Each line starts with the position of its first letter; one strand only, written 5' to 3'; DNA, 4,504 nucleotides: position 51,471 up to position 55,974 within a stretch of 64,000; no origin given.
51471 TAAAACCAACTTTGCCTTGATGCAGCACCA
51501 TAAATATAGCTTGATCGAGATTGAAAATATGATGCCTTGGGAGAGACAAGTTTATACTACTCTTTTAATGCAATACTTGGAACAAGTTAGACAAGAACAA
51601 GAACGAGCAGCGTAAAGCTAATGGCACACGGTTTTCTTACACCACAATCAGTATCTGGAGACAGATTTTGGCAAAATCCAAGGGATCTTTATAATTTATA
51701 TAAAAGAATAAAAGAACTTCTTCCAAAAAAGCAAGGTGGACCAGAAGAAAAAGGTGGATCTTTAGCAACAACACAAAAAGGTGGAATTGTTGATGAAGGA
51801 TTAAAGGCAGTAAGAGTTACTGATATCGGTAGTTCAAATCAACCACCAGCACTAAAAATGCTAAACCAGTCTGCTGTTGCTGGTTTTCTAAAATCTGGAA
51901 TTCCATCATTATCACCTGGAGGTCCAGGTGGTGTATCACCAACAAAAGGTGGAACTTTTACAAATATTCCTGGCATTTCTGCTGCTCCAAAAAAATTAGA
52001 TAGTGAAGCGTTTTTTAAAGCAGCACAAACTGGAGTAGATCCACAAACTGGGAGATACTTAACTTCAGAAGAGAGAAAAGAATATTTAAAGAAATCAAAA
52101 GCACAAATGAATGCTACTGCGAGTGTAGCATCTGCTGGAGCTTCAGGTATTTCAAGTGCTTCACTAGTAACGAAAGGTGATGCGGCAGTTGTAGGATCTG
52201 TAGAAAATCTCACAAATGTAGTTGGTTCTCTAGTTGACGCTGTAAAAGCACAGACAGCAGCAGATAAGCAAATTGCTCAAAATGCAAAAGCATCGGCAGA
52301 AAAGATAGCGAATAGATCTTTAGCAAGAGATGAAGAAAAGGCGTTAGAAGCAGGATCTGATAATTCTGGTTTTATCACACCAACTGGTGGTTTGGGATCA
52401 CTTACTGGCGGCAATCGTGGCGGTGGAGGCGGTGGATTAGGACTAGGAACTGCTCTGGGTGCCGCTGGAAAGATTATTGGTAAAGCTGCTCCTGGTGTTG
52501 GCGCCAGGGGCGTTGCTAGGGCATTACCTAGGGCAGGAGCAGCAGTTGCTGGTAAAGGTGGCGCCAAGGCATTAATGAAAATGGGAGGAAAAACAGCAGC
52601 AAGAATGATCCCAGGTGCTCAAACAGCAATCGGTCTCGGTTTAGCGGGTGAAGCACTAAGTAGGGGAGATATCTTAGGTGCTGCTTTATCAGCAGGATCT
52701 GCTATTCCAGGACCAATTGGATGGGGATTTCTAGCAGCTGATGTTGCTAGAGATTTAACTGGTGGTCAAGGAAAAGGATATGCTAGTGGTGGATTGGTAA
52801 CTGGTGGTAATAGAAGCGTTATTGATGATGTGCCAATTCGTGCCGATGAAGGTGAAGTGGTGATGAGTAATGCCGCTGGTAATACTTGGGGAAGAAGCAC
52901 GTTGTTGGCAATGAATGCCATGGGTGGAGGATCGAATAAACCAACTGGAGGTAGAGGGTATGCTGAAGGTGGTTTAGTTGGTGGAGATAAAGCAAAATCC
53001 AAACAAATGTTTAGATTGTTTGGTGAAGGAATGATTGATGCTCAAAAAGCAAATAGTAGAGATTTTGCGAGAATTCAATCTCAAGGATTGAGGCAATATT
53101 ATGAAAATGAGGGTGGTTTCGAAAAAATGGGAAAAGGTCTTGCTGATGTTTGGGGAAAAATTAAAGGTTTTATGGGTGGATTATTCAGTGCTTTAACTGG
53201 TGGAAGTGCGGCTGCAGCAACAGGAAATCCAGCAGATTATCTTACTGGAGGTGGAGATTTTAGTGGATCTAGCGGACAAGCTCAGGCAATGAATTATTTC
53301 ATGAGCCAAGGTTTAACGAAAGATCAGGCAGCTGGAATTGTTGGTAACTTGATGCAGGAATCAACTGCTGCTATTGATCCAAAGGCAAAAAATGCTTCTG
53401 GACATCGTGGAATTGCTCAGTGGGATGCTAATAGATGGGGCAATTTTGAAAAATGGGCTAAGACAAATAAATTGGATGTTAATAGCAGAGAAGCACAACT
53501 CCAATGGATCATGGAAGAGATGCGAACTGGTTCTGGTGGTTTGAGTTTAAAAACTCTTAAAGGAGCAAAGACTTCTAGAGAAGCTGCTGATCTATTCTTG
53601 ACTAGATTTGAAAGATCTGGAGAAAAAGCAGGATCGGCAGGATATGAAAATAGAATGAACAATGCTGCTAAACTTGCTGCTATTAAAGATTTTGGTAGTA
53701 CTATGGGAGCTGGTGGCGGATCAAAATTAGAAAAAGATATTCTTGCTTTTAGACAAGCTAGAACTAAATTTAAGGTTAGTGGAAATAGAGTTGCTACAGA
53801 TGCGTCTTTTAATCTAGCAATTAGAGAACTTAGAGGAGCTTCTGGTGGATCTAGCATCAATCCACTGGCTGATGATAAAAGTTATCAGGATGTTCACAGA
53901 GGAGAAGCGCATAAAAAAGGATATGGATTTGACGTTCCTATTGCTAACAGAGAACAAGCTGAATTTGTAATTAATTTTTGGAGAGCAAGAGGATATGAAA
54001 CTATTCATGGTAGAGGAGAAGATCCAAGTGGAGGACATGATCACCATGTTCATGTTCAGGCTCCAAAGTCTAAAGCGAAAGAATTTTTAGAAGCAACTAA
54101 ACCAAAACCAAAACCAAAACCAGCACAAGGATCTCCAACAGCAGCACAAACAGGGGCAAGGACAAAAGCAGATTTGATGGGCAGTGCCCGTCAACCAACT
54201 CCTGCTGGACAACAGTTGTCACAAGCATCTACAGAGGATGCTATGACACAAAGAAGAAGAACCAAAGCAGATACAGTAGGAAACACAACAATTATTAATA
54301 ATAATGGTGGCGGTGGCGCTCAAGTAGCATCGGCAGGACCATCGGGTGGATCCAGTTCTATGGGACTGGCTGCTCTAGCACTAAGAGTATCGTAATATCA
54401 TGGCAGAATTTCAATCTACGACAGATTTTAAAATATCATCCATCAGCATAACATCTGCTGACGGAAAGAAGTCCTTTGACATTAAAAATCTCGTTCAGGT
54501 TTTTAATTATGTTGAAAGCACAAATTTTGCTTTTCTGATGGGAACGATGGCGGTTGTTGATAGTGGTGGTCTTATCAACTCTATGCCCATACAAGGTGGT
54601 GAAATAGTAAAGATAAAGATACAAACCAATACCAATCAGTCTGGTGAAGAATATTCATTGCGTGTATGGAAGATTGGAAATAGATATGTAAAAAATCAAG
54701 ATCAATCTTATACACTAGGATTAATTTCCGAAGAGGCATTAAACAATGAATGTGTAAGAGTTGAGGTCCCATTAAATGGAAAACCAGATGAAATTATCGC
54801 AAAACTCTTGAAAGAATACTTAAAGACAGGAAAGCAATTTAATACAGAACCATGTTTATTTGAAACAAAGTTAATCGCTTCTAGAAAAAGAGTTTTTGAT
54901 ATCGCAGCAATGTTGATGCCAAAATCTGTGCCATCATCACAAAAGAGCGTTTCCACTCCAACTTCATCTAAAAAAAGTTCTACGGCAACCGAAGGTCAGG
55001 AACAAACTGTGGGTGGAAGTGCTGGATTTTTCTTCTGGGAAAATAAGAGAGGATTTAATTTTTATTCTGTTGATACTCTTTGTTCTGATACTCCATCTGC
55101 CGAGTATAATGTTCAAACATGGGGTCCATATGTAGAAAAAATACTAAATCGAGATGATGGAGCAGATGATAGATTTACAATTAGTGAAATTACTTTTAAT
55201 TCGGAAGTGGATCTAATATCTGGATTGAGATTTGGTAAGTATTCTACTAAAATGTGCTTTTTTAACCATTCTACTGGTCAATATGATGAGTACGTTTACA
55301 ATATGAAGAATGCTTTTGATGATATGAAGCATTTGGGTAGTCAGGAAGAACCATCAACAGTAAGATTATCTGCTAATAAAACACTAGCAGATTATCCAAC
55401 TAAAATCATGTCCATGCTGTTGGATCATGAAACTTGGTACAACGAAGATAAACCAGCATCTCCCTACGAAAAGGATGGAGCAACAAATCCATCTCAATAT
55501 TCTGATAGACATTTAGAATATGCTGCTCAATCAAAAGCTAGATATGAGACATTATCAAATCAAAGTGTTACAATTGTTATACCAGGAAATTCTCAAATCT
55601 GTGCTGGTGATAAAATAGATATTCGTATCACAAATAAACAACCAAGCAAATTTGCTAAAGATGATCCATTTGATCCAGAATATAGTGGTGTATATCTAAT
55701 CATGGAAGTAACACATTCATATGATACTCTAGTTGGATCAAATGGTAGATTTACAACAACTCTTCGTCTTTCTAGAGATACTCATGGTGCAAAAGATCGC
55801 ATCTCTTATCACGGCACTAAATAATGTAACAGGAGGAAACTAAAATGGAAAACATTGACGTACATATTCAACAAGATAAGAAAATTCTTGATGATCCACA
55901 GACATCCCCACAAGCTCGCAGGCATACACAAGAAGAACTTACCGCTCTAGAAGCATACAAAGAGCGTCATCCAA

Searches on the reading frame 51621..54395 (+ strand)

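Call 15: search_protein_families(library=phrogs, proteins=[window:51621-54395:+], max_evalue=0.00001)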
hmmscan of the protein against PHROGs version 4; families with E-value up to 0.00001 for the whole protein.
window:51621-54395:+ (924 aa): 7 families
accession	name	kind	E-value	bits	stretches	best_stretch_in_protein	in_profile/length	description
phrog_34252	-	lysis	3.4e-31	109.7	1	99-582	119-577/1036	endolysin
phrog_9570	-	tail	3.9e-17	63.4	1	402-686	404-612/689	tail length tape measure protein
phrog_18972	-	unknown function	6.3e-16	58.8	1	185-553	156-493/865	-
phrog_24249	-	tail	4.6e-15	56.5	1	552-685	12-149/739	tail protein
phrog_8949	-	unknown function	4.4e-14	53.8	1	545-700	326-481/557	-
phrog_11037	-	unknown function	1e-06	29.2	1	555-667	20-140/365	-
phrog_35029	-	unknown function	1.9e-06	27.4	1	388-466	362-441/853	-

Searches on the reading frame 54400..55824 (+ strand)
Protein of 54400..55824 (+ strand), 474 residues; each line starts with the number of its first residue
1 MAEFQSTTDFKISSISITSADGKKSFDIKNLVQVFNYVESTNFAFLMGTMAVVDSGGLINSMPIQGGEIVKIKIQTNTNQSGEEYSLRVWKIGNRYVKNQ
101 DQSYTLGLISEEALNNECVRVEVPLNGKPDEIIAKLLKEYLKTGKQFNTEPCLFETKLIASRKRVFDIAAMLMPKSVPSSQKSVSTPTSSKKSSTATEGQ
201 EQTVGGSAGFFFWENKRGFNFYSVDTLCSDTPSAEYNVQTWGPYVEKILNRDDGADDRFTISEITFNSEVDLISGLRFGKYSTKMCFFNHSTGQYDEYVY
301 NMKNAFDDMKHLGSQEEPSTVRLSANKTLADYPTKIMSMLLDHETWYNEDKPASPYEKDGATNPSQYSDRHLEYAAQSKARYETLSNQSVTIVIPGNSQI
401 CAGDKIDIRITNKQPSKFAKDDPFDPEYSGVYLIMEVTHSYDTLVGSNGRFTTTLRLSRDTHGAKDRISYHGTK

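Call 15: search_protein_families(library=phrogs, proteins=[window:54400-55824:+], max_evalue=0.00001)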
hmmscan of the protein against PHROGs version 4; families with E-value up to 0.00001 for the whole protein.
window:54400-55824:+ (474 aa): 3 families
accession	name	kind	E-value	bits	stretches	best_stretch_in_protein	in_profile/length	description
phrog_350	-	tail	6.3e-123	411.9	1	2-466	5-432/436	tail protein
phrog_24827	-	tail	2.4e-24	87.1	1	203-460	15-278/282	tail protein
phrog_196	-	tail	1.6e-06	28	1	310-460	282-361/536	baseplate hub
